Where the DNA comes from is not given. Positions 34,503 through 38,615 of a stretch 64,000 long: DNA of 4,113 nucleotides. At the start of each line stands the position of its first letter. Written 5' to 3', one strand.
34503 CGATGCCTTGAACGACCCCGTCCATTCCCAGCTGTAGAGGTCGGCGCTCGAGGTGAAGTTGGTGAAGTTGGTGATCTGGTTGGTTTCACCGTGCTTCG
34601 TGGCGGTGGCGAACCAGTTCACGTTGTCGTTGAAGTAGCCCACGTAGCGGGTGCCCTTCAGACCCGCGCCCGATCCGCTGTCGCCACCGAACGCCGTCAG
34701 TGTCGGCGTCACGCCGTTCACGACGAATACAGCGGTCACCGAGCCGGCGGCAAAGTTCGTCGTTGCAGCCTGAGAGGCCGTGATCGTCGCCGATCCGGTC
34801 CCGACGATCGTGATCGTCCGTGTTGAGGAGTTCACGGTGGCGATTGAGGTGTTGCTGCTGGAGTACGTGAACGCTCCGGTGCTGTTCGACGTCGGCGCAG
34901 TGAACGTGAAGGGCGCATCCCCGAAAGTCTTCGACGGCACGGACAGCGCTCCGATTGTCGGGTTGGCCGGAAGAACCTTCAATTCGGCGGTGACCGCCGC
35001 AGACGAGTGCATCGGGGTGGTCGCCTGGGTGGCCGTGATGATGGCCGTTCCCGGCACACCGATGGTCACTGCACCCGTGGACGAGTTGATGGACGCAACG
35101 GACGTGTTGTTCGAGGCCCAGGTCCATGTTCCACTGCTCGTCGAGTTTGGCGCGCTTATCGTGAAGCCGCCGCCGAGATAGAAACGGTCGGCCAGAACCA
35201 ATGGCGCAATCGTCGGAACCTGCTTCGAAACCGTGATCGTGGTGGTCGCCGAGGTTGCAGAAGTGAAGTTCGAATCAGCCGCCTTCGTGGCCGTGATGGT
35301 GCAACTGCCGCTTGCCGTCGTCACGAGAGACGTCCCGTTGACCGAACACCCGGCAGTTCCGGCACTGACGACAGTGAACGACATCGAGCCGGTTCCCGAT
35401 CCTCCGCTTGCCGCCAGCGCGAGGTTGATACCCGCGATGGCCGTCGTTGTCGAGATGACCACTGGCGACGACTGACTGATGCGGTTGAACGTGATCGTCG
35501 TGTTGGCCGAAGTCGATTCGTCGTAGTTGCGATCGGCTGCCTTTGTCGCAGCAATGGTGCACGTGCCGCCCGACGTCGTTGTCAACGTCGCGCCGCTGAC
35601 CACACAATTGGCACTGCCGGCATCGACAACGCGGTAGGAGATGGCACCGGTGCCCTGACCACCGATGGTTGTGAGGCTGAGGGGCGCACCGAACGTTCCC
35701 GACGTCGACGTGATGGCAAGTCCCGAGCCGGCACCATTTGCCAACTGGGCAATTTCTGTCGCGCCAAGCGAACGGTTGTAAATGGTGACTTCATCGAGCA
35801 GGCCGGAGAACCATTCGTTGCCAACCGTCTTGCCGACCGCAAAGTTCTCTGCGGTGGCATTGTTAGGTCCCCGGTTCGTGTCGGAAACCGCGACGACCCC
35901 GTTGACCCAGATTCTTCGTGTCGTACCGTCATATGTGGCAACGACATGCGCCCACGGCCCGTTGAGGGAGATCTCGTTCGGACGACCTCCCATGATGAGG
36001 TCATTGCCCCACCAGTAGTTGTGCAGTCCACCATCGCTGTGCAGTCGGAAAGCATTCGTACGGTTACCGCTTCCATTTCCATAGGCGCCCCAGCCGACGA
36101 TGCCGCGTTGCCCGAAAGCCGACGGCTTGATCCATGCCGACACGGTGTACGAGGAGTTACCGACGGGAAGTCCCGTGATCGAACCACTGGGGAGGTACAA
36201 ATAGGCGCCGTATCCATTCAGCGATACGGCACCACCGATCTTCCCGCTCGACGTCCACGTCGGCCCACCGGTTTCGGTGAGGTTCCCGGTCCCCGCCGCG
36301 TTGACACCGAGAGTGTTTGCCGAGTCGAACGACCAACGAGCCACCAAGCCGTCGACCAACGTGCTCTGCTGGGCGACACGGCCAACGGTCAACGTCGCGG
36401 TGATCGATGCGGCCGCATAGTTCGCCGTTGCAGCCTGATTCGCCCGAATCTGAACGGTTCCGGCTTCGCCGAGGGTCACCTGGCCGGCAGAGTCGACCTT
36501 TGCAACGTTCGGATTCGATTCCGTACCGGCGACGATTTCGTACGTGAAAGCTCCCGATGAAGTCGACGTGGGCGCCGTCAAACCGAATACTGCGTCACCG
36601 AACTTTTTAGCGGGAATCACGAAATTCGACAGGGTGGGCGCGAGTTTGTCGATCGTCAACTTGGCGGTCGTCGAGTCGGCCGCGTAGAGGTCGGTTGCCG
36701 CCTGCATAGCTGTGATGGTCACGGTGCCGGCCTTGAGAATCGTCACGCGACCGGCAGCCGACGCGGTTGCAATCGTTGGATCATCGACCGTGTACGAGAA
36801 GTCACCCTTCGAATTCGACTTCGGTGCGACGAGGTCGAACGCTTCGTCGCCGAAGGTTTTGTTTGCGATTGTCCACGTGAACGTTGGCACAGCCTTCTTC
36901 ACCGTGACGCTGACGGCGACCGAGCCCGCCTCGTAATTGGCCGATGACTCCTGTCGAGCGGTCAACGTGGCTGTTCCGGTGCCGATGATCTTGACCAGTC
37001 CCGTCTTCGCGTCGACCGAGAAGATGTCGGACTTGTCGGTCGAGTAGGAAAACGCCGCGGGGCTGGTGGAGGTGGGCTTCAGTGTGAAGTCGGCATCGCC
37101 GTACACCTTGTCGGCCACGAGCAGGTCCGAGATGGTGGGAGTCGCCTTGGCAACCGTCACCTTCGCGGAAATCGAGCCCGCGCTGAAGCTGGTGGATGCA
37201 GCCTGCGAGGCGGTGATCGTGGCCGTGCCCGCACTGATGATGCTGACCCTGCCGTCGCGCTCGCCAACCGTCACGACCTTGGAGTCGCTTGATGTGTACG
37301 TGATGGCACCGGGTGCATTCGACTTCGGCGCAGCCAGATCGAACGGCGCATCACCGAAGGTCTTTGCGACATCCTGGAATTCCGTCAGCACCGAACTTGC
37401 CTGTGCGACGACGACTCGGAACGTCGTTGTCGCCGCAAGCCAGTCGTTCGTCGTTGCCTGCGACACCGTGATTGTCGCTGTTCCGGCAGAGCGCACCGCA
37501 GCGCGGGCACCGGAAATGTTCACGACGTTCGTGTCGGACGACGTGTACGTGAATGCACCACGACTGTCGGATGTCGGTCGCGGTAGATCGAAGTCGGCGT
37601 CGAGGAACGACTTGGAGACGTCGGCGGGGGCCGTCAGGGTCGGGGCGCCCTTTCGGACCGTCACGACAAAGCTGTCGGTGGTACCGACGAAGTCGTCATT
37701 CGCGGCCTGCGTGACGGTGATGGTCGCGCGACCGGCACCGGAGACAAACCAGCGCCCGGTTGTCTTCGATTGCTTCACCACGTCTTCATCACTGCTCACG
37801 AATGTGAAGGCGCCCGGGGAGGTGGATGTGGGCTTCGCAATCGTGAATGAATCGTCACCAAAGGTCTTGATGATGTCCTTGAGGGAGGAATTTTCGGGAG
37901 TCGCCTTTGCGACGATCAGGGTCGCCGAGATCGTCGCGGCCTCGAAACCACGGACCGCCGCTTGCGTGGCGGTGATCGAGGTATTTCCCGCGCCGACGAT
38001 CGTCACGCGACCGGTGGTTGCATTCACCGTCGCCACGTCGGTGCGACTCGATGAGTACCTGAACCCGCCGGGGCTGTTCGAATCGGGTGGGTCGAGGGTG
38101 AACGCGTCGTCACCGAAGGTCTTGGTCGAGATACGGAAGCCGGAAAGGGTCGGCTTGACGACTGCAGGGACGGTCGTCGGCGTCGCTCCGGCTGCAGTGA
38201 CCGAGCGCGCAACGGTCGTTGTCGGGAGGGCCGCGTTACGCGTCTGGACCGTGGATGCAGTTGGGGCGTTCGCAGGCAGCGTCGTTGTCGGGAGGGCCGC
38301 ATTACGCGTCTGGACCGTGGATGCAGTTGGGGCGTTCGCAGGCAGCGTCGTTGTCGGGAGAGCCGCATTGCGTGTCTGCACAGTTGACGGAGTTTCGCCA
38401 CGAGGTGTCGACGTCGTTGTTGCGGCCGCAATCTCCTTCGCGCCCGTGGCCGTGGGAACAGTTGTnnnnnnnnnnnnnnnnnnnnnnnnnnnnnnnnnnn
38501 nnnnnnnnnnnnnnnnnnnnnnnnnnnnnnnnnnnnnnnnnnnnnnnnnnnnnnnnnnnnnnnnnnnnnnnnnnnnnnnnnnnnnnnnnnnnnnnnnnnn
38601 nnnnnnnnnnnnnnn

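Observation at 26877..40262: A 4461-aa lipoprotein with an unusually eclectic, partly eukaryote-like domain mosaic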

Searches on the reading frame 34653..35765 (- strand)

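Call 17: search_protein_families(library=pfam, proteins=[window:34653-35765:-], max_evalue=1)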
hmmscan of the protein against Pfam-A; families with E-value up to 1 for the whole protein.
window:34653-35765:- (371 aa): 1 family
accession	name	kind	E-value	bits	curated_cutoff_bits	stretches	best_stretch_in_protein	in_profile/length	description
PF02368.24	Big_2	-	1.7e-05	25.1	22.8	2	290-333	27-69/79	Bacterial Ig-like domain (group 2)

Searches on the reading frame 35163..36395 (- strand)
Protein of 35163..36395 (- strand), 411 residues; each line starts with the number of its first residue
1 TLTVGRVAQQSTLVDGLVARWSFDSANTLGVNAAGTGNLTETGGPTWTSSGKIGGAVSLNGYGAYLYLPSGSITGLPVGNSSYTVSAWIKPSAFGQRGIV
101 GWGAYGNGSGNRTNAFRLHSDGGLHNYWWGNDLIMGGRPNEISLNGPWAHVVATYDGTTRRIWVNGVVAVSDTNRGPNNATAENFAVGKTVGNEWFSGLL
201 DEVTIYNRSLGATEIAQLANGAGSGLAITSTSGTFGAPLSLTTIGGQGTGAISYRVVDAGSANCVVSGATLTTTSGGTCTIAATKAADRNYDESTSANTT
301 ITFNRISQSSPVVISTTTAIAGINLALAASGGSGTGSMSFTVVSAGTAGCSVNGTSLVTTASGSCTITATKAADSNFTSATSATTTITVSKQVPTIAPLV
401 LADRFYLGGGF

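Call 17: search_protein_families(library=pfam, proteins=[window:35163-36395:-], max_evalue=1)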
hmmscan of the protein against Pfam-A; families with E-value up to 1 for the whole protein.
window:35163-36395:- (411 aa): 1 family
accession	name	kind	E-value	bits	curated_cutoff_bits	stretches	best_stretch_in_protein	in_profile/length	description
PF13385.13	Laminin_G_3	-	4.1e-24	85.9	27.6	1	61-216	2-151/151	Concanavalin A-like lectin/glucanases superfamily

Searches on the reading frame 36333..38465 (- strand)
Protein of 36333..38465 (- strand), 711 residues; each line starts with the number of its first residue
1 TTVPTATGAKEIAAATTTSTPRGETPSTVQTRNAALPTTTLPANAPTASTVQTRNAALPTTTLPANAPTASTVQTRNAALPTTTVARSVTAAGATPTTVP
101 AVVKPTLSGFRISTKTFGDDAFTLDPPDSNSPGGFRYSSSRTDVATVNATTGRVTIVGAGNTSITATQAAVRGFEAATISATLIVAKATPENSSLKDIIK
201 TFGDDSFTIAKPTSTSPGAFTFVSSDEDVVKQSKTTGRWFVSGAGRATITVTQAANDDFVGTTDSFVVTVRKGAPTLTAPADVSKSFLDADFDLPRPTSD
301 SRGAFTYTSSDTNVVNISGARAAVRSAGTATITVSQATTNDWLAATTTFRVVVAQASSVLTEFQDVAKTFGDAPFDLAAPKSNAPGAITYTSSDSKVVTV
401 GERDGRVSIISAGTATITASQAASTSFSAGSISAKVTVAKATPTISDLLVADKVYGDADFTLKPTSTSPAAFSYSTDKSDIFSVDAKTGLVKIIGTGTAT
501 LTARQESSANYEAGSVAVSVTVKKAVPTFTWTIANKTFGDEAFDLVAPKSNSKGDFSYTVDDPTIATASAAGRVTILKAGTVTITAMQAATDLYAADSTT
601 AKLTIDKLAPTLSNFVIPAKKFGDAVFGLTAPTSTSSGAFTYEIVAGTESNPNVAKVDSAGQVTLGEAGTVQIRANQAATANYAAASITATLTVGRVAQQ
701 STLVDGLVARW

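Call 17: search_protein_families(library=pfam, proteins=[window:36333-38465:-], max_evalue=1)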
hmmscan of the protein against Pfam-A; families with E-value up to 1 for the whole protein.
window:36333-38465:- (711 aa): 5 families
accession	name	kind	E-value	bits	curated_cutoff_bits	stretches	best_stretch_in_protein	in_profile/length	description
PF02368.24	Big_2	-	4.3e-23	81.5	22.8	5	546-589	26-69/79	Bacterial Ig-like domain (group 2)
PF09438.16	DUF2017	-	0.057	14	25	1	317-365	98-145/179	Domain of unknown function (DUF2017)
PF22359.2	Big-like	-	0.072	13.8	27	0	388-420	3-34/48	Bacterial Ig-like domain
PF24507.1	Ig_CFAP65_4th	-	0.15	13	27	1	460-513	2-56/76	CFAP65, fourth Ig-like domain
PF22963.3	Ig_NUP210_3rd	-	0.15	12.8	27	0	139-177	55-93/105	NUP210 Ig-like domain 3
